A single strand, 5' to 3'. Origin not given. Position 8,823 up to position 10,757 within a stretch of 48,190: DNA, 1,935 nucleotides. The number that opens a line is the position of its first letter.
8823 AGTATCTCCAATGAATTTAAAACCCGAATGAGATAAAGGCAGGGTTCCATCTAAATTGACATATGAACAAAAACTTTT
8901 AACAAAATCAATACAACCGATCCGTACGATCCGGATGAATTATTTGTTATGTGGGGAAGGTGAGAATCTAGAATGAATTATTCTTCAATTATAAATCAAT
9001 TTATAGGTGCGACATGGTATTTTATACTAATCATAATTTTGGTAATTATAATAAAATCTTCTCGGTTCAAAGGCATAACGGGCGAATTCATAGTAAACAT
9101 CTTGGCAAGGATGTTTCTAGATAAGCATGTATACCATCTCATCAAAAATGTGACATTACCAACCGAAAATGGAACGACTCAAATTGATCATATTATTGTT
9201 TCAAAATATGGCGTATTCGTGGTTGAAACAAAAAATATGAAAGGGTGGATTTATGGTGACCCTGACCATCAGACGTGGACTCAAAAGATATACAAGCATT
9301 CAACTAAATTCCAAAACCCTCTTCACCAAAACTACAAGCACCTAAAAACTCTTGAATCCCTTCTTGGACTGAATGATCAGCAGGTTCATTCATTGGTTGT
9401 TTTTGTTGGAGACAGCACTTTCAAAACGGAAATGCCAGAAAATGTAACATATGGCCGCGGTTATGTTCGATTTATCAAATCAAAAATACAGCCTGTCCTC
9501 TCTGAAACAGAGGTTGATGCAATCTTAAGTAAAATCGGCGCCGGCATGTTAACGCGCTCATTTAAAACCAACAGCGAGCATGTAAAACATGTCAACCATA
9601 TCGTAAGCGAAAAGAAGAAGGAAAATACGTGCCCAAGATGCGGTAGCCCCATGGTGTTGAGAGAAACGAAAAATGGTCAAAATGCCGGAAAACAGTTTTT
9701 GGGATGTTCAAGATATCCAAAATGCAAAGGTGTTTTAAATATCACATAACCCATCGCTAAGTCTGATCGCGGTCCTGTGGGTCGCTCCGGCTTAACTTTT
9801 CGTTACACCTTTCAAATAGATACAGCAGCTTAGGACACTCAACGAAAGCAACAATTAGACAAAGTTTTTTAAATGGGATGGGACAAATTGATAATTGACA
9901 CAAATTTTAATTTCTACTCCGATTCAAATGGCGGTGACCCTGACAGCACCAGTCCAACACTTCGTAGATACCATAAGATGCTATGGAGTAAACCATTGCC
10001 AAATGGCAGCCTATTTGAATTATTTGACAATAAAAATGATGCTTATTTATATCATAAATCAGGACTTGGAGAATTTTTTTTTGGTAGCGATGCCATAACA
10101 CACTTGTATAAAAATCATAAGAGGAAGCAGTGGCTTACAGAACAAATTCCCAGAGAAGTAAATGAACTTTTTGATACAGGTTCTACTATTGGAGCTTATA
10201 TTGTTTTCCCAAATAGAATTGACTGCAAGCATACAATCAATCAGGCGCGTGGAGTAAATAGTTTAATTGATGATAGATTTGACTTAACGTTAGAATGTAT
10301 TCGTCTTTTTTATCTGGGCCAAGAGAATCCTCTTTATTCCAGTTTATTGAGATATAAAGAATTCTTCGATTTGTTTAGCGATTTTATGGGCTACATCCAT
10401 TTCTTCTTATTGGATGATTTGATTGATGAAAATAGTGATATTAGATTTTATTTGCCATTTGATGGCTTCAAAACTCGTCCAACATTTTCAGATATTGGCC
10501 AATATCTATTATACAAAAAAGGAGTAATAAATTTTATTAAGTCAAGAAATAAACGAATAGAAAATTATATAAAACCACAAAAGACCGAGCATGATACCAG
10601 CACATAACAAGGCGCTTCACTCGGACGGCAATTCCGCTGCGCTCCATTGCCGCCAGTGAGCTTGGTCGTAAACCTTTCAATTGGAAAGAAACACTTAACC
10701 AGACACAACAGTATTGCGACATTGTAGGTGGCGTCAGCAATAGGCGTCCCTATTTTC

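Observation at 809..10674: Integron gene-cassette array with 13 attC-like sites and no integrase in view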

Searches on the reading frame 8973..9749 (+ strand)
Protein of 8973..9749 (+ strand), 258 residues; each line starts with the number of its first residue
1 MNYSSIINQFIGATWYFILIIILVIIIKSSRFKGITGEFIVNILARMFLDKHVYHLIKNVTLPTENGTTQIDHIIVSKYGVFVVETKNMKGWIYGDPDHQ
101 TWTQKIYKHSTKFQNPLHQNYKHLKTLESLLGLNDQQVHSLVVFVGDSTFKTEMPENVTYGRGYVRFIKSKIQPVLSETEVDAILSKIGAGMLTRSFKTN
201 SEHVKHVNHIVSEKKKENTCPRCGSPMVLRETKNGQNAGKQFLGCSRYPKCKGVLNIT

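Call 9: search_protein_families(library=pfam, proteins=[window:8973-9749:+], max_evalue=0.01)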
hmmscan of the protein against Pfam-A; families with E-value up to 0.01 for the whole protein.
window:8973-9749:+ (258 aa): 4 families
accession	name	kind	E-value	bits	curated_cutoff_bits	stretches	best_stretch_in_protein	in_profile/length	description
PF08378.17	NERD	-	4e-34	117.9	22.1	1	33-145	1-111/111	Nuclease-related domain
PF01396.24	Zn_ribbon_Top1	-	2e-12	47.1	32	1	218-256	2-35/39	Topoisomerase DNA binding C4 zinc finger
PF23451.1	Zn_ribbon_PaaD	-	0.0013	18.8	27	1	208-246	5-43/53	PaaD zinc beta ribbon domain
PF13408.12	Zn_ribbon_recom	-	0.0071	17.1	25.3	0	219-251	7-35/58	Recombinase zinc beta ribbon domain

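Call 79: search_protein_families(library=padloc, proteins=[window:8973-9749:+], max_evalue=0.001)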
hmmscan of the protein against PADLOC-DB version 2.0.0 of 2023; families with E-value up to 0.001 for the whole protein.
window:8973-9749:+ (258 aa): 2 families
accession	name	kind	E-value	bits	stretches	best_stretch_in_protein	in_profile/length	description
PDLC02512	PglW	-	2e-11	40.6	1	44-149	24-129/1403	PglW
PDLC03921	MkoA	-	0.00039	16.2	1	65-152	40-131/1607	-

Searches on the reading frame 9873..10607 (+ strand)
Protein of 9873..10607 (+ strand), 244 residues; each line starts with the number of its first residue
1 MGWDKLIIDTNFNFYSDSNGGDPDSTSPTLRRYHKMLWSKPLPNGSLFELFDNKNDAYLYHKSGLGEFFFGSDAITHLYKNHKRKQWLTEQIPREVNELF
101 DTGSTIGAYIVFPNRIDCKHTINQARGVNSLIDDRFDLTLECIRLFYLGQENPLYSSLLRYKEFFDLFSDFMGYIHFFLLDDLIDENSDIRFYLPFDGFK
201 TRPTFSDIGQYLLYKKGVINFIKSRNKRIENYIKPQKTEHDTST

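Call 9: search_protein_families(library=pfam, proteins=[window:9873-10607:+], max_evalue=0.01)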
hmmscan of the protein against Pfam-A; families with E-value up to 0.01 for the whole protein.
window:9873-10607:+ (244 aa): 1 family
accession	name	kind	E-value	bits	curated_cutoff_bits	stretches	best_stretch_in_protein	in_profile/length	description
PF22507.2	DUF6994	-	2.6e-87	292.7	27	1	8-229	1-226/226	Family of unknown function (DUF6994)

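Call 79: search_protein_families(library=padloc, proteins=[window:9873-10607:+], max_evalue=0.001)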
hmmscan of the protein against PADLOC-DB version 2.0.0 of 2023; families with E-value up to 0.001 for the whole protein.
window:9873-10607:+ (244 aa): 0 families

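Call 80: find_homologous_proteins(query=window:9873-10607:+, max_evalue=1e-30)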
Query window:9873-10607:+ (244 aa): 2777 proteins with E <= 1e-30 among 2982 candidates; the best 120 are listed.
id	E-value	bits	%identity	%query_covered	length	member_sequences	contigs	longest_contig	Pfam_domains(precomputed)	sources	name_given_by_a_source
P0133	3.2e-145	500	92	98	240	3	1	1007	PF22507.3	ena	-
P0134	7.0e-141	486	87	100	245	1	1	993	PF22507.3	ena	-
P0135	3.8e-140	484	90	98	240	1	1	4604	PF22507.3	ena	-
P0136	2.0e-138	478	88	98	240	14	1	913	PF22507.3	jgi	-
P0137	3.4e-138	477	85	100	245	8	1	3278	PF22507.3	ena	-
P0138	4.9e-138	477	89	98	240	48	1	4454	PF22507.3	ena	-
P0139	2.3e-137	475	87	98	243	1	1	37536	PF22507.3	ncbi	-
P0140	3.0e-137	474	88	98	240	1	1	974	PF22507.3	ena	-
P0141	2.8e-136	471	84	100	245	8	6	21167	PF22507.3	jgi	jgi:hypothetical protein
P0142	7.6e-136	470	86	98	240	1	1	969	PF22507.3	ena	-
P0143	3.3e-135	468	87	98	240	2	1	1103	PF22507.3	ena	-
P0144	8.7e-135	466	85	98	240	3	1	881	PF22507.3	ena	-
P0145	2.8e-134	465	84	100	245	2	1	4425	PF22507.3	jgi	jgi:hypothetical protein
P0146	3.2e-134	464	85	98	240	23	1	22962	PF22507.3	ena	-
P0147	1.2e-133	462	83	100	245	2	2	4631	PF22507.3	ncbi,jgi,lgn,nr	ncbi:MAG TPA: hypothetical protein DEG96_09970 [Candidatus Atribacteria bacterium]|nr:hypothetical p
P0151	2.8e-131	455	85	98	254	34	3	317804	PF22507.3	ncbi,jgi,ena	jgi:hypothetical protein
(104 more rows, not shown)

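Call 81: find_encoding_contigs(protein=P0139, flank=7000, max_places=2)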
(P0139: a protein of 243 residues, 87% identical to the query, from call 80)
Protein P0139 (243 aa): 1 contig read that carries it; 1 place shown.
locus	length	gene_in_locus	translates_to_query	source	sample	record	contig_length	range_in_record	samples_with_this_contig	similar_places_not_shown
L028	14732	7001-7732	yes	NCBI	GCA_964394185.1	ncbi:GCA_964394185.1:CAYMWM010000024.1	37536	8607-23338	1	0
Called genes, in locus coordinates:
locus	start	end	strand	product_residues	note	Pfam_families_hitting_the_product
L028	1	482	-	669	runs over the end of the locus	PF00933:Glyco_hydro_3, PF01915:Glyco_hydro_3_C, PF14310:Fn3-like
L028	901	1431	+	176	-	PF00691:OmpA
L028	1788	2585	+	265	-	PF01869:BcrAD_BadFG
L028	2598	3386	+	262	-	PF01869:BcrAD_BadFG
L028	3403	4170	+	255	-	PF03598:CdhC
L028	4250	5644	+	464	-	PF06050:HGD-D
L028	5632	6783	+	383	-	PF06050:HGD-D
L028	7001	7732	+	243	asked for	PF22507:DUF6994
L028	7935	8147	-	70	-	-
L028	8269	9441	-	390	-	PF07690:MFS_1, PF00083:Sugar_tr, PF07690:MFS_1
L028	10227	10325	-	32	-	-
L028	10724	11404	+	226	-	PF00027:cNMP_binding, PF13545:HTH_Crp_2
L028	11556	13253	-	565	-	PF13432:TPR_16 (weak), PF00515:TPR_1 (weak), PF07719:TPR_2, PF13424:TPR_12, PF13414:TPR_11, PF00515:TPR_1 (weak), PF13414:TPR_11 (weak), PF00515:TPR_1 (weak), +7 more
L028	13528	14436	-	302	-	PF02353:CMAS (weak), PF13489:Methyltransf_23, PF08241:Methyltransf_11 (weak), PF13649:Methyltransf_25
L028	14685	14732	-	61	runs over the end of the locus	-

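Call 82: find_encoding_contigs(protein=P0141, flank=7000, max_places=3)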
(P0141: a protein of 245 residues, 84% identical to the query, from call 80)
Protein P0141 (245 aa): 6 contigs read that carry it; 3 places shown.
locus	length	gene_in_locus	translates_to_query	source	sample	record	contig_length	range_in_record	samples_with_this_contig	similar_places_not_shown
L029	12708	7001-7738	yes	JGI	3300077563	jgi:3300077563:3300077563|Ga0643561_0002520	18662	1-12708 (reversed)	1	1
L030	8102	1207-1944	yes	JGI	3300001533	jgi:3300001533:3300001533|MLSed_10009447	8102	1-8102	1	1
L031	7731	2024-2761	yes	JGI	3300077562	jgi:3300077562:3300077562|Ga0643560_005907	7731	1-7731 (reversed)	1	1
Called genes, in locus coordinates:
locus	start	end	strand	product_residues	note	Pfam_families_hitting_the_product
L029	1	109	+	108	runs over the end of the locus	-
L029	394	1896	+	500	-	PF10134:RPA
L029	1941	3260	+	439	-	-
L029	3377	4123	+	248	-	PF13240:Zn_Ribbon_1, PF13248:Zn_ribbon_3 (weak)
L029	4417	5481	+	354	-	PF09250:Prim-Pol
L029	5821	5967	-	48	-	-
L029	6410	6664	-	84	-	-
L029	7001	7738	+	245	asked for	PF22507:DUF6994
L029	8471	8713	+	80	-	PF07872:DUF1659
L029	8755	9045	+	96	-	PF11148:DUF2922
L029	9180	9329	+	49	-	-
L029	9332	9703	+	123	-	PF05951:Peptidase_M15_2 (weak), PF08291:Peptidase_M15_3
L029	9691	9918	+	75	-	-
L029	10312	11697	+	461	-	-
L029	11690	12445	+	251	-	-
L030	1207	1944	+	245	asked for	PF22507:DUF6994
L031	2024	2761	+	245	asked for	PF22507:DUF6994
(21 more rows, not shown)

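Call 83: find_encoding_contigs(protein=P0151, flank=7000, max_places=2)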
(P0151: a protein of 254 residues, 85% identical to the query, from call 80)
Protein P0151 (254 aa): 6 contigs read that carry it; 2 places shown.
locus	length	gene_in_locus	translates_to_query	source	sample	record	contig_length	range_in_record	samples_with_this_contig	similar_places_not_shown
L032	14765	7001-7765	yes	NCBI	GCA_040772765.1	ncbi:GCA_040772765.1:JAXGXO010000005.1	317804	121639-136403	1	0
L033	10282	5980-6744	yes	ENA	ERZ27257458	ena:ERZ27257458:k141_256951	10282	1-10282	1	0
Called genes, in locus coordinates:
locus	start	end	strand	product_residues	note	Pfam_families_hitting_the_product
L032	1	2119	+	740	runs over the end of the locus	PF02743:dCache_1 (weak), PF00989:PAS, PF08448:PAS_4 (weak), PF13426:PAS_9, PF00512:HisKA, PF02518:HATPase_c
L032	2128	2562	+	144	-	PF00072:Response_reg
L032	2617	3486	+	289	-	PF00072:Response_reg, PF00196:GerE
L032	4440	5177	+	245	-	PF00753:Lactamase_B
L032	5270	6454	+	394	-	PF02525:Flavodoxin_2, PF03358:FMN_red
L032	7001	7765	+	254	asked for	PF22507:DUF6994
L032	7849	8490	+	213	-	-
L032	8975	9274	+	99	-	-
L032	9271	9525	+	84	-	-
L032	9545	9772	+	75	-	-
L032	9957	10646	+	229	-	PF01738:DLH (weak), PF12146:Hydrolase_4 (faint), PF12695:Abhydrolase_5, PF20408:Abhydrolase_11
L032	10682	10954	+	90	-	PF06794:UPF0270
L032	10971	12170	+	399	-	PF00817:IMS, PF11798:IMS_HHH, PF21999:IMS_HHH_1 (weak), PF11799:IMS_C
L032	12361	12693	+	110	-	PF07238:PilZ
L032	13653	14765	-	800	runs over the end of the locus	PF02901:PFL-like, PF01228:Gly_radical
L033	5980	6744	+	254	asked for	PF22507:DUF6994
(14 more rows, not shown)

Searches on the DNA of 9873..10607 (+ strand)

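Call 84: search_with_rna_model(model_id=R1, sources=[L028, L029, L030, L032, L033], filters=off, max_evalue=0.5)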
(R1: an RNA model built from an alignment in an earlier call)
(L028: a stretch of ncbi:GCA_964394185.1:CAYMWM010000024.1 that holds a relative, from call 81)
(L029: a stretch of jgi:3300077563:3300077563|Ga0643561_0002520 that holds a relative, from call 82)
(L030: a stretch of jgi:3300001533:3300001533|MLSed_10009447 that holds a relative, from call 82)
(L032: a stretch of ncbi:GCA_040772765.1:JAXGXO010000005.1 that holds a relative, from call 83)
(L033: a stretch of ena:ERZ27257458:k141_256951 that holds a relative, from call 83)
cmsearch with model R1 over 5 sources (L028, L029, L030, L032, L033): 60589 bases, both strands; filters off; matches with E-value up to 0.5: 8.
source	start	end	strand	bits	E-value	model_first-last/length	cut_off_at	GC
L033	5475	5535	+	24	0.00063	1-72/72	no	0.59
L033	1978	2043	+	22.7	0.0014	1-72/72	no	0.67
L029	7746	7790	+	21.3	0.0033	14-58/72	no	0.6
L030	1952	1996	+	21.3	0.0033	14-58/72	no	0.6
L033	2616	2683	+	18.7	0.017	1-72/72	no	0.57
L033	3231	3277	+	16.3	0.071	5-68/72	no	0.53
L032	8485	8583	+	14.1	0.27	1-72/72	no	0.4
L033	7464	7562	+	14.1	0.27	1-72/72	no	0.4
